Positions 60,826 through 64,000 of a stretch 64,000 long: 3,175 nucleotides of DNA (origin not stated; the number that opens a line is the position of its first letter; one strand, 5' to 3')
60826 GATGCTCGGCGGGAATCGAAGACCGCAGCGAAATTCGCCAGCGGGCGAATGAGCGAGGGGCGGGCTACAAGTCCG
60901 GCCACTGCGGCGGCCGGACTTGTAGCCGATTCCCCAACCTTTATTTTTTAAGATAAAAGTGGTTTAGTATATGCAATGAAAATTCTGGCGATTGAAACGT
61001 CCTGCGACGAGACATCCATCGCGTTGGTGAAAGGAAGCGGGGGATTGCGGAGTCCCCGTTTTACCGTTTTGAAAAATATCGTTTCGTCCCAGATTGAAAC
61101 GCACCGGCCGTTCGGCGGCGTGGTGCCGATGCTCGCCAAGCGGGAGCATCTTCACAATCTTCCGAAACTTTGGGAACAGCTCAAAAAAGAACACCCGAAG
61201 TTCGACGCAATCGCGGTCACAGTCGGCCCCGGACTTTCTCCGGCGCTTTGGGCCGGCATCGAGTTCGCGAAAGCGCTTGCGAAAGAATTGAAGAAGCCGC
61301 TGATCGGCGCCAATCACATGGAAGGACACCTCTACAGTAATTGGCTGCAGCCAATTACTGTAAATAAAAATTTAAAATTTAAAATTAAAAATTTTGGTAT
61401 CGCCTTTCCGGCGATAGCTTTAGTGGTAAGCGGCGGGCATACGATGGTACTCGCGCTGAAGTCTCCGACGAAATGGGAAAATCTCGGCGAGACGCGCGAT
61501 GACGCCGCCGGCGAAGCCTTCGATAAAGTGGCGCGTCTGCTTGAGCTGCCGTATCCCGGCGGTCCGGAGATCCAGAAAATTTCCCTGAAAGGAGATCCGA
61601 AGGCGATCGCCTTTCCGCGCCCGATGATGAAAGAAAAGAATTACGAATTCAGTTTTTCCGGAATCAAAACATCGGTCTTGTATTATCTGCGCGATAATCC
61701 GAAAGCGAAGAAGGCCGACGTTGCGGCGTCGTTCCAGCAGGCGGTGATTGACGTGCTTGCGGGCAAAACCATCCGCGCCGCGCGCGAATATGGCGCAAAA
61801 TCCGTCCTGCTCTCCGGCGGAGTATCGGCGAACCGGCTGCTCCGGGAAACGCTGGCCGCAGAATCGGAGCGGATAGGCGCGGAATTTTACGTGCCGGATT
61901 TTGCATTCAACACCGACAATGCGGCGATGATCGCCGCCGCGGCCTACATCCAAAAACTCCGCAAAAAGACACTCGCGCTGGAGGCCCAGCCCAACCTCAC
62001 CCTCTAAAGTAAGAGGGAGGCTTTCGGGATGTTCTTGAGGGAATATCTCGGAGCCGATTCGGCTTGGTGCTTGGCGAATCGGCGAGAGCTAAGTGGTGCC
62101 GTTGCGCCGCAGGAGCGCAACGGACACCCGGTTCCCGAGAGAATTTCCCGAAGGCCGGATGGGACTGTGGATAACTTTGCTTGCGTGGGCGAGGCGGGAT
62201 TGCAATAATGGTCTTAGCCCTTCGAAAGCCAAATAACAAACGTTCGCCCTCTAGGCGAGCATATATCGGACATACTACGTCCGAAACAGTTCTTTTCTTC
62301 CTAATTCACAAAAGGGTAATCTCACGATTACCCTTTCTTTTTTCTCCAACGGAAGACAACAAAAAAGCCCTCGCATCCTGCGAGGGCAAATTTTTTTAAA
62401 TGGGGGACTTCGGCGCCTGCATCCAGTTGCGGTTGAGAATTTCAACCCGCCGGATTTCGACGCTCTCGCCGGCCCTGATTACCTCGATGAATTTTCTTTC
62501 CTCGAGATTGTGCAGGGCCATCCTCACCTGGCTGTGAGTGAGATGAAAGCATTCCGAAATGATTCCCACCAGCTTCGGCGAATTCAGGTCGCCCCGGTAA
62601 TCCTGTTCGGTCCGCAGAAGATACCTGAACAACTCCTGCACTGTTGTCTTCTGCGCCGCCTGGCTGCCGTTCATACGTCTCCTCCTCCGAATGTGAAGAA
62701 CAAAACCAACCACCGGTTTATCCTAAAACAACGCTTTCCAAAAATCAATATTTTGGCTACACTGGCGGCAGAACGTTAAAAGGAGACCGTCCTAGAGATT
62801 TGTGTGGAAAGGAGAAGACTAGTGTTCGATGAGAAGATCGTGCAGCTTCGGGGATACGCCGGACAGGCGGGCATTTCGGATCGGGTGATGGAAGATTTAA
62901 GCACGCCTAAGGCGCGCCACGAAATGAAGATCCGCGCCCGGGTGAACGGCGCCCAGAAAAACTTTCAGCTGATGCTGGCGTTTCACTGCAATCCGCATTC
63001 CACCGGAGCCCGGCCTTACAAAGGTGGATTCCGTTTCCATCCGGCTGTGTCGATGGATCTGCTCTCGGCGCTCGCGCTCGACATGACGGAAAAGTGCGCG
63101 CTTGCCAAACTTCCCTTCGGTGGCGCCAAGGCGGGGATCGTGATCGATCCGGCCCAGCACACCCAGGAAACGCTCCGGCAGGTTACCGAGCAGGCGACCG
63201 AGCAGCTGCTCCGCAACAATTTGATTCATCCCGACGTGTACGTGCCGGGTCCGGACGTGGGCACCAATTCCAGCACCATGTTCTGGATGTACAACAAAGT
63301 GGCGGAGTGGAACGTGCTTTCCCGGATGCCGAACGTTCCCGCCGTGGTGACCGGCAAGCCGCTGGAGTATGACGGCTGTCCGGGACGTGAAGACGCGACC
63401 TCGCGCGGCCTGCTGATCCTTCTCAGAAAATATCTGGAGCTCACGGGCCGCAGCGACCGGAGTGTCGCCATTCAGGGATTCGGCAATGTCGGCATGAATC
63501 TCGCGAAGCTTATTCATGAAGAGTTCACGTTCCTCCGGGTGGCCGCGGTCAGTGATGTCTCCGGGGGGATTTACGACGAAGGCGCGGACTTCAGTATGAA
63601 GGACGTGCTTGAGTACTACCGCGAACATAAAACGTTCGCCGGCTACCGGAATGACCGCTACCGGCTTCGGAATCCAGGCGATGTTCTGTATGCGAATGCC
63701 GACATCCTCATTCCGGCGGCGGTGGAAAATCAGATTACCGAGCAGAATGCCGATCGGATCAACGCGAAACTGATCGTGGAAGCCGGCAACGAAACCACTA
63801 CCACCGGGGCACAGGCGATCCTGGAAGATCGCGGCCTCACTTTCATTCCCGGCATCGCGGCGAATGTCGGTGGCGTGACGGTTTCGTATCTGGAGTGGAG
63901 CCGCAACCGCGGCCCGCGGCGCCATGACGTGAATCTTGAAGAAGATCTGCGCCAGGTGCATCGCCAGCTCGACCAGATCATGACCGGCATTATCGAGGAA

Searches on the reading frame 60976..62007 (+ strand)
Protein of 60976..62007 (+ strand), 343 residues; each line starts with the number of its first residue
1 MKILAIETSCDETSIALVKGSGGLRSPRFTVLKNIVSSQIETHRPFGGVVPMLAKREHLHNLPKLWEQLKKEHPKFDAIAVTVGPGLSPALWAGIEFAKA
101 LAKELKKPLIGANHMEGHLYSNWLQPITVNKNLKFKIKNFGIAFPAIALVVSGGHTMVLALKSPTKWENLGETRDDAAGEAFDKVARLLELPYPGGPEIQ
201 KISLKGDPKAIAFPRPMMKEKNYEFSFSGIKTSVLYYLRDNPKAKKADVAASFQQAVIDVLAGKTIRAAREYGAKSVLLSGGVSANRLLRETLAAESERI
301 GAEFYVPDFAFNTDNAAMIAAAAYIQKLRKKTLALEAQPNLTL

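Call 7: find_homologous_proteins(query=window:60976-62004:+)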
Query window:60976-62004:+ (343 aa): 8000 proteins with E <= 0.001 among 8000 candidates; the best 120 are listed.
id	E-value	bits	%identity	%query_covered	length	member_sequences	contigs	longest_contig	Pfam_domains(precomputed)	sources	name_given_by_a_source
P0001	3.5e-223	757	100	100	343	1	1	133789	PF00814.32,PF22521.3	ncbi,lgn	-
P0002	7.4e-181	618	82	100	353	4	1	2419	PF00814.32,PF22521.3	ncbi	-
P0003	2.8e-180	616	82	100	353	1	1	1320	PF00814.32,PF22521.3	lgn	-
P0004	4.1e-177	606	80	100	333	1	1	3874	PF00814.32,PF22521.3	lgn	-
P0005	2.7e-171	587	76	100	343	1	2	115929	PF00814.32,PF22521.3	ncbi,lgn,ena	-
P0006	8.0e-169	579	76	100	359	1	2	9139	PF00814.32,PF22521.3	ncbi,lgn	-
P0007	1.0e-159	549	74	100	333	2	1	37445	PF00814.32,PF22521.3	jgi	-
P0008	3.4e-159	547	73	100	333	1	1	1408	PF00814.32,PF22521.3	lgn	-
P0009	6.8e-155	533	71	100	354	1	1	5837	PF00814.32,PF22521.3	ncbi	-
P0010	1.2e-154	532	70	100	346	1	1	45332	PF02543.22,PF00814.32,PF22521.3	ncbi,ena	-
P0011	8.5e-152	523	71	100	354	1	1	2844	PF00814.32,PF22521.3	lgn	-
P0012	1.0e-151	523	70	100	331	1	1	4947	PF02543.22,PF00814.32,PF22521.3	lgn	-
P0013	3.7e-151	521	70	100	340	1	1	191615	PF00814.32,PF22521.3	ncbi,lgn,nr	ncbi:MAG: tRNA (adenosine(37)-N6)-threonylcarbamoyltransferase complex transferase subunit TsaD [bac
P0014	1.0e-150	519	69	100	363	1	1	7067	PF00814.32,PF22521.3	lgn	-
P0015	1.2e-150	519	69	100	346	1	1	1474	PF00814.32,PF22521.3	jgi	jgi:N6-L-threonylcarbamoyladenine synthase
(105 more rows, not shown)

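Call 12: find_encoding_contigs(protein=P0011, flank=10000, max_places=3)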
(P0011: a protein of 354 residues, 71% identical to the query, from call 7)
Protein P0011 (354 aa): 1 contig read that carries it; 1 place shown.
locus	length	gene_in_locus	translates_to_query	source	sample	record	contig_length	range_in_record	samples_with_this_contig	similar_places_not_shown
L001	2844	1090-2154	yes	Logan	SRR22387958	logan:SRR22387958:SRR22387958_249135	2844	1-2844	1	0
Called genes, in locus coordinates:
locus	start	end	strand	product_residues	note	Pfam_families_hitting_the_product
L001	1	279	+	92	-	?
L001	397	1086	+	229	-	-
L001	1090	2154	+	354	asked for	PF00814:TsaD, PF22521:HypF_C_2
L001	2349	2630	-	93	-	-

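Call 13: find_encoding_contigs(protein=P0005, flank=10000, max_places=3)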
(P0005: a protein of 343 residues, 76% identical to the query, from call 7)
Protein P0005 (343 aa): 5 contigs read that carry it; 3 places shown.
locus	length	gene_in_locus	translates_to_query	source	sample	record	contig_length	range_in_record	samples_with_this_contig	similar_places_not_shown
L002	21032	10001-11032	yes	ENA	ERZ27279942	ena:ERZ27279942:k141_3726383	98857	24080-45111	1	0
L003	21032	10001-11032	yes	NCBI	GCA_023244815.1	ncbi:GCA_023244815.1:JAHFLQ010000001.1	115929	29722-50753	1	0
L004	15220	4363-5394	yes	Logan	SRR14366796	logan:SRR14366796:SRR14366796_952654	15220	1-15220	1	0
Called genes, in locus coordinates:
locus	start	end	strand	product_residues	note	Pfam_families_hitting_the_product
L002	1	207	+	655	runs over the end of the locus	PF03030:H_PPase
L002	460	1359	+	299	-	PF05697:Trigger_N, PF05698:Trigger_C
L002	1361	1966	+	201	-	PF00574:CLP_protease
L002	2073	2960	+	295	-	-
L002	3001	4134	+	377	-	PF00579:tRNA-synt_1b, PF22421:SYY_C-terminal (weak), PF01479:S4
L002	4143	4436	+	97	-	-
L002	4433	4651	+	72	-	-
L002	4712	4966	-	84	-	-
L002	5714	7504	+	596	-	PF06480:FtsH_ext (weak), PF00004:AAA, PF07728:AAA_5 (faint), PF17862:AAA_lid_3, PF01434:Peptidase_M41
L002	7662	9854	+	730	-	PF17191:RecG_wedge, PF01336:tRNA_anti-codon (faint), PF00270:DEAD, PF04851:ResIII, PF00271:Helicase_C, PF19833:RecG_dom3_C (weak)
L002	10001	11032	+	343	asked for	PF00814:TsaD, PF22521:HypF_C_2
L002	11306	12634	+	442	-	PF02812:ELFV_dehydrog_N, PF00208:ELFV_dehydrog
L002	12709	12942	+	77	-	-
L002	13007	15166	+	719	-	PF00133:tRNA-synt_1, PF01406:tRNA-synt_1e (faint), PF09334:tRNA-synt_1g, PF13603:tRNA-synt_1_2 (weak), PF09334:tRNA-synt_1g (weak), PF08264:Anticodon_1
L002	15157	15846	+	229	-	PF13367:PrsW-protease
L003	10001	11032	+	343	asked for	PF00814:TsaD, PF22521:HypF_C_2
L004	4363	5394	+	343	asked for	PF00814:TsaD, PF22521:HypF_C_2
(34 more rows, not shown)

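Call 14: find_encoding_contigs(protein=P0002, flank=10000, max_places=3)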
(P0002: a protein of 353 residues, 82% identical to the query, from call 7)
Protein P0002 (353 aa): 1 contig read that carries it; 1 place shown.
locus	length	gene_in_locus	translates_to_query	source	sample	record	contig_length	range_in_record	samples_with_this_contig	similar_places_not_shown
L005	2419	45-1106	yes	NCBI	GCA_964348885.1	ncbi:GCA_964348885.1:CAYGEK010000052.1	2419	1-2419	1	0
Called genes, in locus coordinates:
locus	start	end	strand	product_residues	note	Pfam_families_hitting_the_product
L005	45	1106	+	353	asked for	PF00814:TsaD, PF22521:HypF_C_2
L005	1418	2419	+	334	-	?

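Call 21: find_encoding_contigs(protein=window:60976-62007:+, flank=10000, max_places=2)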
Protein window:60976-62007:+ (343 aa): 1 contig read that carries it; 1 place shown.
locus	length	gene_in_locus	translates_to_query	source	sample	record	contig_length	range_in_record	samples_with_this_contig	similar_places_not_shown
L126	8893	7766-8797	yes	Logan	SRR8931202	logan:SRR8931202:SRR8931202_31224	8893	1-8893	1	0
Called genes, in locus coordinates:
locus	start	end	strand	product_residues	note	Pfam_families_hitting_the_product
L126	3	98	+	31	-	?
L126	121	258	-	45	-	-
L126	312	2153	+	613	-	PF06480:FtsH_ext, PF00004:AAA, PF07728:AAA_5 (faint), PF20720:nSTAND3 (faint), PF17862:AAA_lid_3, PF01434:Peptidase_M41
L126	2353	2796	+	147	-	-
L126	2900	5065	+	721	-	PF17191:RecG_wedge, PF01336:tRNA_anti-codon (weak), PF00270:DEAD, PF04851:ResIII, PF00271:Helicase_C, PF22590:Cas3-like_C_2 (faint), PF19833:RecG_dom3_C (weak)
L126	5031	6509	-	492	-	PF13632:Glyco_trans_2_3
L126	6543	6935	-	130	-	PF07291:MauE (weak), PF07681:DoxX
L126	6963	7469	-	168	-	PF00782:DSPc, PF22784:PTP-SAK, PF22785:Tc-R-P, PF22741:PTP-NADK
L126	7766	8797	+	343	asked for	PF00814:TsaD, PF22521:HypF_C_2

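Call 51: search_solved_structures(query=window:60976-62004:+, show_alignments=1, max_evalue=1e-30)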
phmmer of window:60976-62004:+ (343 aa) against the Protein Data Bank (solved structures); distinct sequences matched with E-value up to 1e-30: 16.
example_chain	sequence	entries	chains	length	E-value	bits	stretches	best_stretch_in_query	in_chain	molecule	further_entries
6nak_B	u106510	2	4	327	1.6e-84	286.8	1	1-342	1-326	tRNA N6-adenosine threonylcarbamoyltransferase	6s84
6n9a_D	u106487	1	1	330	1.7e-84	286.8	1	1-342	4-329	tRNA N6-adenosine threonylcarbamoyltransferase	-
13fn_D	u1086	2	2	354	2.2e-84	286.4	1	1-342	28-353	tRNA N6-adenosine threonylcarbamoyltransferase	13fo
8iey_A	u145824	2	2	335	5.5e-74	252.2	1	1-341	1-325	tRNA N6-adenosine threonylcarbamoyltransferase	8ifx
4wq5_A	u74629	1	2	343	1.6e-64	221.2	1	1-326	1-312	tRNA N6-adenosine threonylcarbamoyltransferase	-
4ydu_A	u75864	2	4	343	3e-64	220.2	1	1-326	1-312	tRNA N6-adenosine threonylcarbamoyltransferase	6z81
3zet_B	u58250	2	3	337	1.2e-63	218.2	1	1-326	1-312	PROBABLE TRNA THREONYLCARBAMOYLADENOSINE BIOSYNTHESIS PROTEIN GCP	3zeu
4wq4_A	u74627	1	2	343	2e-63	217.5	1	1-326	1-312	tRNA N6-adenosine threonylcarbamoyltransferase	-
2ivn_A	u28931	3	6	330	3e-35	125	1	46-322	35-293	O-SIALOGLYCOPROTEIN ENDOPEPTIDASE | UP1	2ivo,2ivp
8unk_K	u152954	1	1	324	2e-34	122.2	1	43-327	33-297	Probable bifunctional tRNA threonylcarbamoyladenosine biosynthesis protein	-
8up5_K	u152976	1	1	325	2e-34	122.2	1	43-327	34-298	Probable bifunctional tRNA threonylcarbamoyladenosine biosynthesis protein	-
9d85_K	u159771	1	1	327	2.1e-34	122.2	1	42-327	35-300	Probable bifunctional tRNA threonylcarbamoyladenosine biosynthesis protein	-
5jmv_A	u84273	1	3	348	2.7e-34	121.8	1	43-327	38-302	Probable bifunctional tRNA threonylcarbamoyladenosine biosynthesis protein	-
2vwb_A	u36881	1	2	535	1.2e-33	119.7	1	43-327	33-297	PUTATIVE O-SIALOGLYCOPROTEIN ENDOPEPTIDASE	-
3en9_A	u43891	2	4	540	1.2e-33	119.7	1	43-327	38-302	O-sialoglycoprotein endopeptidase/protein kinase | Putative O-sialoglycoprotein endopeptidase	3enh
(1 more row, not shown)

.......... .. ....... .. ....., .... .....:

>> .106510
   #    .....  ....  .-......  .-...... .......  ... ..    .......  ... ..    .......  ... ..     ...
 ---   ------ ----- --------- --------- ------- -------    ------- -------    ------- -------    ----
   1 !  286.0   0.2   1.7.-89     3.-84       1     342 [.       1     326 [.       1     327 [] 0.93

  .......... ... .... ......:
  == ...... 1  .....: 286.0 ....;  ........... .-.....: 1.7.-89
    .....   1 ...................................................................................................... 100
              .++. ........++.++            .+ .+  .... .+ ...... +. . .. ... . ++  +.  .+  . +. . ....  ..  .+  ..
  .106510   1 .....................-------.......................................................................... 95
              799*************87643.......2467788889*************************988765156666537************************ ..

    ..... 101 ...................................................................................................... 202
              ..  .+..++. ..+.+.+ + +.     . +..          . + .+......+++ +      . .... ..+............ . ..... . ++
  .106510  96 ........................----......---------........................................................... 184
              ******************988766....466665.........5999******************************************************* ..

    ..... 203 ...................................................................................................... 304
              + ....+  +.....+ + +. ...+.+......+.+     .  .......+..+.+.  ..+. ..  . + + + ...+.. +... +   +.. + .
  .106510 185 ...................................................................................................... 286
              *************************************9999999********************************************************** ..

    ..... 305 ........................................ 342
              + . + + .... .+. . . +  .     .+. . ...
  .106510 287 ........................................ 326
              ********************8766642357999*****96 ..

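Call 55: predict_structure(alignment_id=A1)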
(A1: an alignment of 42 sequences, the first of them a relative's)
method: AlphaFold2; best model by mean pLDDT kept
length: 343 residues; sequences in the alignment: 42
mean_pLDDT: 91.7   pTM: 0.89
mean pLDDT of the five models: 91.7, 91.7, 91.5, 88.0, 84.6
residues with pLDDT >= 90: 270; 70-90: 55; 50-70: 18; < 50: 0
segments of 3 or more residues with pLDDT < 50: none
pLDDT, mean of each block of 10 residues (from residue 1): 95 95 91 92 90 95 97 97 90 97 98 92 71 57 94 89 93 89 95 94 98 92 93 97 98 98 98 97 91 97 88 86 95 88 64
secondary structure, 60 per line:
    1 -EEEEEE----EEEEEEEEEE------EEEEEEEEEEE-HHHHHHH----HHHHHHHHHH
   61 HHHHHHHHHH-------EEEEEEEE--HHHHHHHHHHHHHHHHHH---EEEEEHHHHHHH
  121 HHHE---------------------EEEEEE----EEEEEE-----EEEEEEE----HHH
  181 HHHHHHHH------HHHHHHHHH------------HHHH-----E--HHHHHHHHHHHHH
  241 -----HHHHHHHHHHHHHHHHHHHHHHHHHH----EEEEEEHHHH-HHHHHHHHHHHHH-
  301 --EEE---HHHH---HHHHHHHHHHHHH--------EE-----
elements in order: E2-7 E12-21 E28-38 H40-46 H51-70 E78-85 H88-105 E109-113 H114-123 E146-151 E156-161 E167-173 H178-188 H195-203 H216-219 H228-240 H246-271 E276-281 H282-285 H287-299 E303-305 H309-312 H316-328
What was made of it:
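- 61361..61394 (+): Heptanucleotide array in tsaD. Translated as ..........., it lengthens the loop between HMEGH and VSGGHT. Coil with pLDDT 57-71 in a model whose mean is 91.7 (call 55).
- The TsaD insert is modelled as low-confidence coil (call 55).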

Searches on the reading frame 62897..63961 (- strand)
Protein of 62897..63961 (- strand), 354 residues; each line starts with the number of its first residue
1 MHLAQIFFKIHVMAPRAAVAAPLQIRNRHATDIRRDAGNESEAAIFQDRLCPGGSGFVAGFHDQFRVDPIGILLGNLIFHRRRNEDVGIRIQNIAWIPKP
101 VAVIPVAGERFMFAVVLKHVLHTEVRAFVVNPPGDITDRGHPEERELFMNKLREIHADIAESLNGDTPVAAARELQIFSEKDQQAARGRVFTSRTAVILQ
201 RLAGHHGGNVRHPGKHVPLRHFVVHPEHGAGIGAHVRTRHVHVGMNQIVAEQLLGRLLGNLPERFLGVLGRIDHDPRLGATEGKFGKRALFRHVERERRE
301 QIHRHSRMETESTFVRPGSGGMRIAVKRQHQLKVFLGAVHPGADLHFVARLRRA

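Call 70: find_encoding_contigs(protein=window:62897-63961:-, flank=10000, max_places=2)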
Protein window:62897-63961:- (354 aa): no gene with exactly this product is on record in the collection.
